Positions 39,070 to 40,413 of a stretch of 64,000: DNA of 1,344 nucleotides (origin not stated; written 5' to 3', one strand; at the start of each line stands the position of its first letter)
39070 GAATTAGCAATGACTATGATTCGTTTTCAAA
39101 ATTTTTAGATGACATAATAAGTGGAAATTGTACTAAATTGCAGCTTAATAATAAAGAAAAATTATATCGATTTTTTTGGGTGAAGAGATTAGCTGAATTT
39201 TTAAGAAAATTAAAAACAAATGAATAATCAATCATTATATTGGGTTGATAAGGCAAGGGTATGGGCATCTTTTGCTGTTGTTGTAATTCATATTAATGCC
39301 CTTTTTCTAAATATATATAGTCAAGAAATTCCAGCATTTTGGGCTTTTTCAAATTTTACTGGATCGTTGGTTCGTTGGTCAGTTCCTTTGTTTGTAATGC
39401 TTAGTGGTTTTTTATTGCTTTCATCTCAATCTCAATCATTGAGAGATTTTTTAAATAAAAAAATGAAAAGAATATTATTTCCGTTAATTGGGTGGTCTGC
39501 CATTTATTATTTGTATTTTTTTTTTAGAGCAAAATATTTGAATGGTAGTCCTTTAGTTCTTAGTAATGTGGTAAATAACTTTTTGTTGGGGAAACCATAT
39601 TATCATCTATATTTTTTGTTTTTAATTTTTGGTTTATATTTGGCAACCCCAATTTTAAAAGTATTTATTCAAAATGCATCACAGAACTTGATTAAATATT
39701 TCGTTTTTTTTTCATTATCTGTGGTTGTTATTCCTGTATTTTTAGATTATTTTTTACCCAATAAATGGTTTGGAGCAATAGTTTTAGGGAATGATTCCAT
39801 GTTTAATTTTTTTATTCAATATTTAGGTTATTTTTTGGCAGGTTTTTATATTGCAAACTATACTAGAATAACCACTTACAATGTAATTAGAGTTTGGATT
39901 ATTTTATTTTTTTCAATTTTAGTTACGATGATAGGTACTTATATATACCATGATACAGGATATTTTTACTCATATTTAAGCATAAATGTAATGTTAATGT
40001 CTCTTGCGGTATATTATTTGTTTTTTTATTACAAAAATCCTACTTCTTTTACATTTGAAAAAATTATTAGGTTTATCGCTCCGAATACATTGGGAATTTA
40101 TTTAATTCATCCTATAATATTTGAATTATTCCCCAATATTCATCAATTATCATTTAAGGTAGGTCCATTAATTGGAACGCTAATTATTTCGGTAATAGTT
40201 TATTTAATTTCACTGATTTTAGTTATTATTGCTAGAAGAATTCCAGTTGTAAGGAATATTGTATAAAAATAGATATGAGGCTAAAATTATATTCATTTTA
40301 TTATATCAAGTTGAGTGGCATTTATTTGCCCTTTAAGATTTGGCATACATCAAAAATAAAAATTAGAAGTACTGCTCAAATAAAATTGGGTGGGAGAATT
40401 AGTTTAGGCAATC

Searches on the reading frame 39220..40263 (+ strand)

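Call 74: search_protein_families(library=pfam, proteins=[window:39220-40263:+], max_evalue=0.00001)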
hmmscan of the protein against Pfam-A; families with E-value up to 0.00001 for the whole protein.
window:39220-40263:+ (348 aa): 1 family
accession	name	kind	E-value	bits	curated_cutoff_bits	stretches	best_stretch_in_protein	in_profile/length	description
PF01757.29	Acyl_transf_3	-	1.7e-35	123.1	31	1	7-335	2-325/326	Acyltransferase domain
